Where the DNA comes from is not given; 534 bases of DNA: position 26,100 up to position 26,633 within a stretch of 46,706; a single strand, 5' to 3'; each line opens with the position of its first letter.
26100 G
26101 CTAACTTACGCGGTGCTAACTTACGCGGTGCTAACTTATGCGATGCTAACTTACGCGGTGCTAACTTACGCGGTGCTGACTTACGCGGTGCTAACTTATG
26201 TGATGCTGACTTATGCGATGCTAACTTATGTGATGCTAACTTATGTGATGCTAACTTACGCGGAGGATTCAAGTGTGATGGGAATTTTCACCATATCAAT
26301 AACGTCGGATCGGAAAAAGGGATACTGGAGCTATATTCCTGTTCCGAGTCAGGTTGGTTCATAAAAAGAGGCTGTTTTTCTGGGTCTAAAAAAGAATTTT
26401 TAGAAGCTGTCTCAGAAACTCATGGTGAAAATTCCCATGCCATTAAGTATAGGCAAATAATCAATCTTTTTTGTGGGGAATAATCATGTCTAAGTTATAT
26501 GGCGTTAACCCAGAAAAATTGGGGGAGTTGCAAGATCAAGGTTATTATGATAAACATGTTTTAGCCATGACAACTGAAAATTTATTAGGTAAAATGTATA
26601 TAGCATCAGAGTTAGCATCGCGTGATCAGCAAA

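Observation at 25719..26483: Hyper-regular pentapeptide-repeat protein encoded by 32 near-identical 15-bp units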

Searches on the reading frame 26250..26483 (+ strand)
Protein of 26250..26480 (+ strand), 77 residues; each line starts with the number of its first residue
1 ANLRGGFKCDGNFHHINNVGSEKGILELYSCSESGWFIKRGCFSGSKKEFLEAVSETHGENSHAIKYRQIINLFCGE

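Call 7: search_protein_families(library=phrogs, proteins=[window:26265-26483:+], max_evalue=1)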
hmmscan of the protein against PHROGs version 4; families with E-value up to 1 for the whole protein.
window:26265-26483:+ (72 aa): 4 families
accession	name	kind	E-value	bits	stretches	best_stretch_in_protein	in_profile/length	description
phrog_20532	-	unknown function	2.3e-10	41.8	1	9-68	26-84/100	-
phrog_7964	-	unknown function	5.4e-08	33.1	1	9-68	205-259/269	-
phrog_17993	-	unknown function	0.11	13.3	1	7-36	101-131/163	-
phrog_5302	-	tail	0.27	10.7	1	15-71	363-413/548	tail protein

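Call 10: search_protein_families(library=pfam, proteins=[window:26265-26483:+], max_evalue=10)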
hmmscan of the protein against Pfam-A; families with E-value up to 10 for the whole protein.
window:26265-26483:+ (72 aa): 0 families

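Call 11: search_protein_families(library=padloc, proteins=[window:26265-26483:+], max_evalue=1)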
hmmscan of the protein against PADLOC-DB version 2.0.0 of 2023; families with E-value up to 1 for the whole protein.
window:26265-26483:+ (72 aa): 0 families

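Call 13: search_solved_structures(query=window:26265-26483:+, max_evalue=10)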
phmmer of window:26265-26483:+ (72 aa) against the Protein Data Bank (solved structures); distinct sequences matched with E-value up to 10: 2.
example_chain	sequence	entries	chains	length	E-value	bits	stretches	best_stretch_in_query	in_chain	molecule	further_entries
8zhz_A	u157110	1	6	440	0.19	15.6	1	24-57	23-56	Glycoprotein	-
2j9r_A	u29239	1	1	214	0.21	15.5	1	8-66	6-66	THYMIDINE KINASE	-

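Call 14: find_homologous_proteins(query=window:26250-26480:+, max_evalue=0.01)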
Query window:26250-26480:+ (77 aa): 2 proteins with E <= 0.01 among 3 candidates.
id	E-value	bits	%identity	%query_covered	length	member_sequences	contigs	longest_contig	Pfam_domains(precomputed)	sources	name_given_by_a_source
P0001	2.8e-28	115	68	97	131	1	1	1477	PF00805.29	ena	-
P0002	4.2e-25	105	61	99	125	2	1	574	PF00805.29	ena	-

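Call 16: find_encoding_contigs(protein=P0001, flank=5000)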
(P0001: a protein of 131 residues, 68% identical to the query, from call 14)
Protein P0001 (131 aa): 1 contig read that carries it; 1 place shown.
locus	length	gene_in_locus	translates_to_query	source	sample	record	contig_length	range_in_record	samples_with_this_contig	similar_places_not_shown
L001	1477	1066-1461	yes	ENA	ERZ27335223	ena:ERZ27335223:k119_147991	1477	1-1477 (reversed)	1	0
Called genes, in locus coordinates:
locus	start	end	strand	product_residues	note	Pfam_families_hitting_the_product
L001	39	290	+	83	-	-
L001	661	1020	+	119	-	-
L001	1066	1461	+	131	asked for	PF00805:Pentapeptide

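Call 22: find_related_loci(query=A1, collection=viral_contigs, flank=10000)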
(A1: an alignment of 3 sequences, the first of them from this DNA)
Query A1 (73 aa) in viral_contigs; peptide patterns used: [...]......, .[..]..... (x = any residue, [..] = any of these).
77 stretches matched a pattern; 1 encode a relative of the query (tblastn E <= 1e-3); 1 distinct loci.
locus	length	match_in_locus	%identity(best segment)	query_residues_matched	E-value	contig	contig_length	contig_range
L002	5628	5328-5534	58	3-71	3e-28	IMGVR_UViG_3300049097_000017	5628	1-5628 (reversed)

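Call 23: search_dna_similar(query=window:26262-26480:+, collection=phages, mode=protein, max_evalue=1, max_rows=40)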
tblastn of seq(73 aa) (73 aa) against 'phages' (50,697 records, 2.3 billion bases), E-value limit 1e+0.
Records with a match: 19; places in all: 19; records where one place covers at least 80% of the query: 1.
Best place of each record, by identity: <60% 19.
By first word of the organism name: Bacillus 9; Mannheimia 2; Achromobacter 2; Paenibacillus 1; Fusobacterium 1; Curvibacter 1; Xanthomonas 1; Ruminococcus 1; Acidovorax 1.
By host as written in the record: Bacillus pumilus GR8 4; Mannheimia haemolytica 587A serotype A2 2; Achromobacter animicus 2; Bacillus pumilus SAFR32 2; Bacillus pumilus GL1 2; Paenibacillus dendritiformis PB22F 1; Fusobacterium sp. 1; Curvibacter sp. IMCC26059 1; and 4 more.
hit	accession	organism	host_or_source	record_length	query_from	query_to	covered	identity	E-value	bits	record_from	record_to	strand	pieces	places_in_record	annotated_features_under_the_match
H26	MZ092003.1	Paenibacillus phage Pd_22F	Paenibacillus dendritiformis PB22F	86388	12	70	81%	42.4%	8e-7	49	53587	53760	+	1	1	hypothetical protein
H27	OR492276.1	Fusobacterium phage phiKSUM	Fusobacterium sp.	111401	15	70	77%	42.9%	5e-3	39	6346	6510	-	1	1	hypothetical protein (x2)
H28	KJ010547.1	Bacillus phage Bp8p-C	Bacillus pumilus GR8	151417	15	54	55%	55.0%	8e-6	47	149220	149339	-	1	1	hypothetical protein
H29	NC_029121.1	Bacillus phage Bp8p-C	Bacillus pumilus GR8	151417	15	54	55%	55.0%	8e-6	47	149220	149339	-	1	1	hypothetical protein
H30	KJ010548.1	Bacillus phage Bp8p-T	Bacillus pumilus GR8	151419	15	54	55%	55.0%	8e-6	47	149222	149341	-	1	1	hypothetical protein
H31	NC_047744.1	Bacillus phage Bp8p-T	Bacillus pumilus GR8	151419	15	54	55%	55.0%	8e-6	47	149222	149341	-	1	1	hypothetical protein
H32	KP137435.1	Mannheimia phage vB_MhS_587AP2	Mannheimia haemolytica 587A serotype A2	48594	13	69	78%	36.8%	1e-3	40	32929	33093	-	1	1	hypothetical protein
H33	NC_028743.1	Mannheimia phage vB_MhS_587AP2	Mannheimia haemolytica 587A serotype A2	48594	13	69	78%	36.8%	1e-3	40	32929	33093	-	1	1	polymer-forming cytoskeletal protein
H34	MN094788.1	Achromobacter phage Motura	Achromobacter animicus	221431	12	69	79%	35.5%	4e-3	39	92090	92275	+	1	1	acyl-carrier-protein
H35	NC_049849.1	Achromobacter phage Motura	Achromobacter animicus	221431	12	69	79%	35.5%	4e-3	39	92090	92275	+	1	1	acyl-carrier-protein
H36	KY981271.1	Curvibacter phage P26059A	Curvibacter sp. IMCC26059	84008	13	59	64%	40.4%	1e-3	40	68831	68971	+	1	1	putative acyltransferase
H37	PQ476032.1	Xanthomonas phage phiXacJX1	Xanthomonas citri pv. citri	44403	12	58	64%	40.4%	5e-3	39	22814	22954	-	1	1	hypothetical protein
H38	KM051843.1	Bacillus phage Bobb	Bacillus pumilus SAFR32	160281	15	54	55%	45.0%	1e-3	40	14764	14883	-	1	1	hypothetical protein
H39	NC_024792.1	Bacillus phage Bobb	Bacillus pumilus SAFR32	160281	15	54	55%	45.0%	1e-3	40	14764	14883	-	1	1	hypothetical protein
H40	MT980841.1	Ruminococcus phage phiRM10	[Ruminococcus] gnavus ATCC 29149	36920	16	69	74%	33.3%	6e-2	35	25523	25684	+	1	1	gp34: hypothetical protein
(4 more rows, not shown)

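Call 24: get_annotated_region(hit=H33, flank=3000)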
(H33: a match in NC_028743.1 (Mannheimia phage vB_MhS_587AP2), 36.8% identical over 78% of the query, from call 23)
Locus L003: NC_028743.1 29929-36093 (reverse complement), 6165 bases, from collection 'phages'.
description: Mannheimia phage vB_MhS_587AP2, complete genome.
organism: Mannheimia phage vB_MhS_587AP2 (NCBI taxid 1572745)
taxonomy: Viruses; Duplodnaviria; Heunggongvirae; Uroviricota; Caudoviricetes
host: Mannheimia haemolytica 587A serotype A2; source: Alberta beef cattle feedlot; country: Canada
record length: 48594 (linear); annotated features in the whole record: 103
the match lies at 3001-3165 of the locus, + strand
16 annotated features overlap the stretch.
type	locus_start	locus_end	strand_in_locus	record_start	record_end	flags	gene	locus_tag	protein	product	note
CDS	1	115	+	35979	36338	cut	-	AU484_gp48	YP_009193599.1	hypothetical protein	similar to YP_007666265.1 hypothetical protein D650_14880 [Mannheimia haemolytica USDA-ARS-USMARC-183] and ...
CDS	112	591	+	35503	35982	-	-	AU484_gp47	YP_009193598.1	hypothetical protein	similar to similar to YP_007666266.1 hypothetical protein D650_14890 [Mannheimia haemolytica USDA-ARS-USMARC-183] and ...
CDS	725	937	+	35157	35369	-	-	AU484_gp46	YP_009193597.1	hypothetical protein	similar to YP_007883567.1 hypothetical protein MHH_c17610 [Mannheimia haemolytica M42548]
CDS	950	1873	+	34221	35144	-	-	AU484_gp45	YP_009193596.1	RecT-like ssDNA annealing protein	similar to WP_006251566.1 recombinase [Mannheimia haemolytica]; motifs: 1 transmembrane domains shown by Phobius and ...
CDS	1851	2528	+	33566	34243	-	-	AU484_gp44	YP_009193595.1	exonuclease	similar to WP_006251567.1 translocation protein TolB precursor [Mannheimia haemolytica]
CDS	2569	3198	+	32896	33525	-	-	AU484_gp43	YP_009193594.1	polymer-forming cytoskeletal protein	similar to WP_020997219.1 hypothetical protein [Haemophilus parasuis]; motifs: 1 transmembrane domains shown by Phobius ...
regulatory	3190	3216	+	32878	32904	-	-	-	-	terminator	rho-independent terminator discovered using WebGeSTer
CDS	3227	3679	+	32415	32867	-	-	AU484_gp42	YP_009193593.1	kinase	similar to YP_007666271.1 pyruvate kinase [Mannheimia haemolytica USDA-ARS-USMARC-183]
CDS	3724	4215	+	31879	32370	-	-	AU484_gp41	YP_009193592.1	DUF551 domain-containing protein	similar to YP_007665789.1 hypothetical protein D650_10120 [Mannheimia haemolytica USDA-ARS-USMARC-183] and ...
CDS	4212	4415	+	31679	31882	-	-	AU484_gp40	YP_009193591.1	hypothetical protein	similar to YP_007666273.1 hypothetical protein D650_14960 [Mannheimia haemolytica USDA-ARS-USMARC-183] and ...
CDS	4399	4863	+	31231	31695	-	-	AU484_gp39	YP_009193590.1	MazG-like pyrophosphatase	similar to YP_007666274.1 hypothetical protein D650_14970 [Mannheimia haemolytica USDA-ARS-USMARC-183] and ...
regulatory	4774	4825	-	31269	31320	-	-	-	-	terminator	rho-independent terminator discovered using WebGeSTer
CDS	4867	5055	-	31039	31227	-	-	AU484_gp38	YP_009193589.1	hypothetical protein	similar to YP_007665786.1 hypothetical protein D650_10090 [Mannheimia haemolytica USDA-ARS-USMARC-183] and ...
regulatory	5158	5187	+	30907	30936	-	-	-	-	promoter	similar to TTGACA(N15-18)TATAAT with 2bp mismatch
regulatory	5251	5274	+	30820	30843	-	-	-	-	terminator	rho-independent terminator discovered using ARNold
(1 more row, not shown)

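Call 25: get_annotated_region(hit=H26, flank=3000)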
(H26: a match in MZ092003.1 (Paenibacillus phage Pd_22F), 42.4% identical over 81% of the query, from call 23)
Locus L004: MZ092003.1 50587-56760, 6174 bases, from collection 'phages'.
description: Paenibacillus phage Pd_22F, complete genome.
organism: Paenibacillus phage Pd_22F (NCBI taxid 2836077)
taxonomy: Viruses; Duplodnaviria; Heunggongvirae; Uroviricota; Caudoviricetes
host: Paenibacillus dendritiformis PB22F; source: -; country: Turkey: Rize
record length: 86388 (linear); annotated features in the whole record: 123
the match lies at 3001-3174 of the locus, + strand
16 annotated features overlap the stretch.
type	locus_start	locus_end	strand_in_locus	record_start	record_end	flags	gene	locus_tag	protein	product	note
CDS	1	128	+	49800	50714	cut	-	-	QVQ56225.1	hypothetical protein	-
CDS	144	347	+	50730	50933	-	-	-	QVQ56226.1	DNA-binding protein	-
CDS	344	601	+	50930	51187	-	-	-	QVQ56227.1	hypothetical protein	-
CDS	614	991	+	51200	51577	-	-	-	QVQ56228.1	hypothetical protein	-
CDS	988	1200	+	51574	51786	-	-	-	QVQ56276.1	hypothetical protein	-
CDS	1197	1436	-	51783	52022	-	-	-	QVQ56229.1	protein of unknown function DUF1883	DUF1883 domain-containing protein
CDS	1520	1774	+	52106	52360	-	-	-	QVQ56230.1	hypothetical protein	-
CDS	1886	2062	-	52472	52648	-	-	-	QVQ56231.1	hypothetical protein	-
CDS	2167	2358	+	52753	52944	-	-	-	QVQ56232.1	hypothetical protein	-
CDS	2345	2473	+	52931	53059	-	-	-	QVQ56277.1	hypothetical protein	-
CDS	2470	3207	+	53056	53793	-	-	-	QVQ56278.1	hypothetical protein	-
CDS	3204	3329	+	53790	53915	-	-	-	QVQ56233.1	hypothetical protein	-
CDS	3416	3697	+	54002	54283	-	-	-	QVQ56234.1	AbrB family transcriptional regulator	-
CDS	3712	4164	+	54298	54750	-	-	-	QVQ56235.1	hypothetical protein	-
CDS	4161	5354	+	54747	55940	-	-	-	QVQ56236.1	protein of unknown function DUF2800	DUF2800 domain-containing protein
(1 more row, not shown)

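Call 26: get_annotated_region(hit=H36, flank=3000)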
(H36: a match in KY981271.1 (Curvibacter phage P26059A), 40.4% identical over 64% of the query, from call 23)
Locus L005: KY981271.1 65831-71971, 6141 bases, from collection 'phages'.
description: Curvibacter phage P26059A, complete genome.
organism: Curvibacter phage P26059A (NCBI taxid 1983783)
taxonomy: Viruses; Duplodnaviria; Heunggongvirae; Uroviricota; Caudoviricetes
host: Curvibacter sp. IMCC26059; source: -; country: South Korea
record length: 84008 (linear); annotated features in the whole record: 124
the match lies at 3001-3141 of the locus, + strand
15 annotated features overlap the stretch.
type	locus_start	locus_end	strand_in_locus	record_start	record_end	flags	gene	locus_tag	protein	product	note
CDS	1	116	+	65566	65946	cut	-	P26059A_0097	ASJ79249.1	hypothetical protein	-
CDS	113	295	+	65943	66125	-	-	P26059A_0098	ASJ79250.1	hypothetical protein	-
CDS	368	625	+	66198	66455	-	-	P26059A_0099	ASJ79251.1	hypothetical protein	-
CDS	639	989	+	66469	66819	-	-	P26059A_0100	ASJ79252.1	hypothetical protein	-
CDS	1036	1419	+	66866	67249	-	-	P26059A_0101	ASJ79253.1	ribosomal protein L7/L12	-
CDS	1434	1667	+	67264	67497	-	-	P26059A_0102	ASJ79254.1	hypothetical protein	-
CDS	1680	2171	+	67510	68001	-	-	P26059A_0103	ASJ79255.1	cell wall hydrolyse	Cell wall hydrolyses involved in spore germination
CDS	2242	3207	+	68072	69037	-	-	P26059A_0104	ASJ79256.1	putative acyltransferase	-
CDS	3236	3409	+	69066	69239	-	-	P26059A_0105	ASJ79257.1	hypothetical protein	-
CDS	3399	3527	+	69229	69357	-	-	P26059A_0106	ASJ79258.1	hypothetical protein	-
CDS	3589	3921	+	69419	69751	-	-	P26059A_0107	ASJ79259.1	hypothetical protein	-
CDS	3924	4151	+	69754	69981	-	-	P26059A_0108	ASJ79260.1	superinfection immunity protein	-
CDS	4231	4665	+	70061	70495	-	-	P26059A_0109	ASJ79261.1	hypothetical protein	-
CDS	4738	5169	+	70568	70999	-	-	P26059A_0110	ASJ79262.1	hypothetical protein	-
CDS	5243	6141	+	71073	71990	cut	-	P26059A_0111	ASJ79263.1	hypothetical protein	-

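Call 31: search_protein_representatives(alignment_id=A1)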
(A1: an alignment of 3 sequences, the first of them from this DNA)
Query: 3 sequences, 75 profile positions. Proteins with E-value up to 0.001 (for the whole library): 753; up to 1e-10: 37; up to 1e-30: 0. The best 150 are listed.
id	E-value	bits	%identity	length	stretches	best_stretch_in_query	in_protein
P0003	1.4e-30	121.5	-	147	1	2-73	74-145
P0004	3.7e-29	116.9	-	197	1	2-71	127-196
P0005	2.3e-27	111.2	-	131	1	5-73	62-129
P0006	6.9e-27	109.6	-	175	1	3-72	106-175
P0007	2.5e-26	107.9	-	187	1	2-74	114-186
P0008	5.9e-26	106.6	-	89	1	5-72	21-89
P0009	8.6e-26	106.1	-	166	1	7-71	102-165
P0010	2.4e-24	101.5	-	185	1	4-72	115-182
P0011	8.9e-24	99.7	-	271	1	6-71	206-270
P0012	1.0e-23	99.4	-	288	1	7-72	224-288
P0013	1.1e-23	99.4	-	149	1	9-71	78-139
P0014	5.2e-23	97.2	-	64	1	19-73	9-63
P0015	9.0e-23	96.4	-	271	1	11-72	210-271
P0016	3.1e-21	91.5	-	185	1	2-72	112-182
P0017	4.3e-21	91.1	-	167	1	4-71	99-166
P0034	4.4e-11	59.0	-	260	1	11-69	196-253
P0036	6.1e-11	58.5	-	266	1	9-70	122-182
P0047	5.4e-10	55.5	-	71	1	13-69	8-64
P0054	1.2e-09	54.4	-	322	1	12-70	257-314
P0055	1.3e-09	54.3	-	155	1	8-70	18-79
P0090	2.0e-08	50.5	-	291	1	4-68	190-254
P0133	1.3e-07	47.9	-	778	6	27-52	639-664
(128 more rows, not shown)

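Call 55: find_related_loci(query=A1, collection=metagenome_contigs, flank=6000)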
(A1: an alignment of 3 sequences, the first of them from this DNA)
Query A1 (73 aa) in metagenome_contigs; peptide patterns used: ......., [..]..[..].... (x = any residue, [..] = any of these).
215 stretches matched a pattern, but none encodes a relative of the query by tblastn (E <= 1e-3).

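Call 58: find_related_loci(query=A3, collection=viral_contigs, flank=6000)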
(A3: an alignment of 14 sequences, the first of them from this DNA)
Query A3 (73 aa) in viral_contigs; peptide patterns used: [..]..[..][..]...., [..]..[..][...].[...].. (x = any residue, [..] = any of these).
20 stretches matched a pattern; 2 encode a relative of the query (tblastn E <= 1e-3); 2 distinct loci.
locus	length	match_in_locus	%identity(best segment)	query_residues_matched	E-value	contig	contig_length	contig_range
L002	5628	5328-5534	58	3-71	1e-27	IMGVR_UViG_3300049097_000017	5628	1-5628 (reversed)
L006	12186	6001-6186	62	9-71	6e-25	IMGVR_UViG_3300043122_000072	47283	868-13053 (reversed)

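Call 66: search_protein_families(library=pfam, proteins=[P0036, P0055, P0012, P0133, P0054, P0034, P0047, L005:2242-3207:+, L003:2569-3198:+, P0090], max_evalue=0.1)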
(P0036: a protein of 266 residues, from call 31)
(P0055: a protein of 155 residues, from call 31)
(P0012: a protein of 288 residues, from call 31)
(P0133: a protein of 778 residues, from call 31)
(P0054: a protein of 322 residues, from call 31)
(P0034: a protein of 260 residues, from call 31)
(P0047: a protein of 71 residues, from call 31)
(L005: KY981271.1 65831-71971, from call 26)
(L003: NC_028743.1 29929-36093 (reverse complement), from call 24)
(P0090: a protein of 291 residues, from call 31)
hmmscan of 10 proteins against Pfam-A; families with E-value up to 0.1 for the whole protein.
P0036 (266 aa): 0 families

P0055 (155 aa): 1 family
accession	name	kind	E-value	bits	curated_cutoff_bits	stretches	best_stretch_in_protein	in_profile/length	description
PF08222.17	HTH_CodY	-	0.07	13.2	27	0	28-58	1-31/61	CodY helix-turn-helix domain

P0012 (288 aa): 2 families
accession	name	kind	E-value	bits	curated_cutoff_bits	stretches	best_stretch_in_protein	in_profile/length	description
PF00805.28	Pentapeptide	-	7.2e-12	45.1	20.2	2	168-202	1-35/40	Pentapeptide repeats (8 copies)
PF13599.13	Pentapeptide_4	-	0.00036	21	38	1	142-204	10-72/78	Pentapeptide repeat region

P0133 (778 aa): 2 families
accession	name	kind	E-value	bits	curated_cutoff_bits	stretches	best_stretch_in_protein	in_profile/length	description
PF19928.4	DUF6391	-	0.00046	20.8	33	0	317-339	22-44/134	Domain of unknown function (DUF6391)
PF03345.20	OST48_N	-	0.04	13.6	36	0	517-567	79-125/246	OST48, N-terminal domain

P0054 (322 aa): 3 families
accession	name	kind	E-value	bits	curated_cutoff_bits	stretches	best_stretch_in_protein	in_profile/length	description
PF18836.7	B_solenoid_ydck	-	1.8e-08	34.1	30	1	151-165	1-15/17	YdcK Beta solenoid repeat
PF04519.19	Bactofilin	-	1.8e-06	28.5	27.9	2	148-229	4-80/98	Polymer-forming cytoskeletal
PF00132.30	Hexapep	-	0.0054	16.8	27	0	156-189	1-34/36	Bacterial transferase hexapeptide (six repeats)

P0034 (260 aa): 5 families
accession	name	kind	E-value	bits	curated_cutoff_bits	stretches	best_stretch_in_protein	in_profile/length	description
PF00132.30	Hexapep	-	5.7e-05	23.1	27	0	71-92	7-28/36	Bacterial transferase hexapeptide (six repeats)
PF25084.1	LbH_EIF2B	-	0.0063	16.9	54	1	71-133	44-104/105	EIF2B subunit epsilon LbH domain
PF18718.6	CxC5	-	0.0084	16.7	26.9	1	118-175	60-117/117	CxC5 like cysteine cluster associated with KDZ transposases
PF04519.19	Bactofilin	-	0.027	15.1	27.9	0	62-122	25-82/98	Polymer-forming cytoskeletal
PF06934.16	CTI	-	0.04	12.9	25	1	190-223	366-399/692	Fatty acid cis/trans isomerase (CTI)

P0047 (71 aa): 0 families

L005:2242-3207:+ (321 aa): 3 families
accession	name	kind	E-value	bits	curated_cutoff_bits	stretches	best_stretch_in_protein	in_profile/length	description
PF18836.7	B_solenoid_ydck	-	9e-45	147.1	30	15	152-168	1-17/17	YdcK Beta solenoid repeat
PF04519.19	Bactofilin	-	9.5e-11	42.3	27.9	1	134-228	7-95/98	Polymer-forming cytoskeletal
PF17711.6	DUF5556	-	0.00017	22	29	0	89-132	64-108/178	Family of unknown function (DUF5556)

L003:2569-3198:+ (209 aa): 2 families
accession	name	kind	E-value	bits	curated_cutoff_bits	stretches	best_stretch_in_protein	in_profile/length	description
PF18836.7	B_solenoid_ydck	-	8.5e-06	25.8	30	0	69-82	3-16/17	YdcK Beta solenoid repeat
PF04519.19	Bactofilin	-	0.032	14.9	27.9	0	67-134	23-87/98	Polymer-forming cytoskeletal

P0090 (291 aa): 3 families
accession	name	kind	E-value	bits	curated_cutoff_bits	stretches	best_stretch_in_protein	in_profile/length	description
PF18836.7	B_solenoid_ydck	-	0.0014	18.9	30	0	147-162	1-16/17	YdcK Beta solenoid repeat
PF00132.30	Hexapep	-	0.0091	16.1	27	0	153-180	8-35/36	Bacterial transferase hexapeptide (six repeats)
PF04519.19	Bactofilin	-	0.013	16.2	27.9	1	102-180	3-77/98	Polymer-forming cytoskeletal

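Call 74: search_solved_structures(query=A3, max_evalue=10)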
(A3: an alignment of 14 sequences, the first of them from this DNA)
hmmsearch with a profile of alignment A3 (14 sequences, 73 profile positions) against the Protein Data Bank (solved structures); distinct sequences matched with E-value up to 10: 1.
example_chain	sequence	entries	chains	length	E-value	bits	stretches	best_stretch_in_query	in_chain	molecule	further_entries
4zox_A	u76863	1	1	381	2.3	11.6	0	19-42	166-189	Ribosome assembly protein SQT1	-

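Call 75: search_protein_families(library=ncbifam, proteins=[window:26265-26483:+, L003:2569-3198:+, P0047], max_evalue=0.1)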
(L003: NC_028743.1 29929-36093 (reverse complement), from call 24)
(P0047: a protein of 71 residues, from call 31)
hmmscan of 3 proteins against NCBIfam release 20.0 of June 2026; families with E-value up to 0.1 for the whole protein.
window:26265-26483:+ (72 aa): 0 families

L003:2569-3198:+ (209 aa): 3 families
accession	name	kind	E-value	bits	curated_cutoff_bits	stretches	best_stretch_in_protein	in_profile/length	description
NF040481.1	YdcK_fam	equivalog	1.3e-17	63.7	350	1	16-132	20-141/326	YdcK family protein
NF052502.1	man1P_GTase_Rv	exception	0.073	11.9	440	0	51-109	243-300/352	mannose-1-phosphate guanylyltransferase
NF010936.0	PRK14356.1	equivalog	0.074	11.9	666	0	79-135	264-319/456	bifunctional UDP-N-acetylglucosamine diphosphorylase/glucosamine-1-phosphate N-acetyltransferase GlmU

P0047 (71 aa): 0 families

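Call 80: find_encoding_contigs(protein=P0003, flank=6000, max_places=3)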
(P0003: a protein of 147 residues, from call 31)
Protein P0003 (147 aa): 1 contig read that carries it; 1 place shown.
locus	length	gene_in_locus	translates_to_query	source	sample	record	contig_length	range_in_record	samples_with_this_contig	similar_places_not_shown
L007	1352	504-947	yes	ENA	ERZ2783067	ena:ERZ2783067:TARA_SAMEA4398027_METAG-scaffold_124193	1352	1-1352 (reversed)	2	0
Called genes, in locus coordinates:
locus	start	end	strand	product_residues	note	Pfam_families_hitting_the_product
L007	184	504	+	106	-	-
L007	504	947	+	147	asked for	PF00805:Pentapeptide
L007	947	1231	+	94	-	-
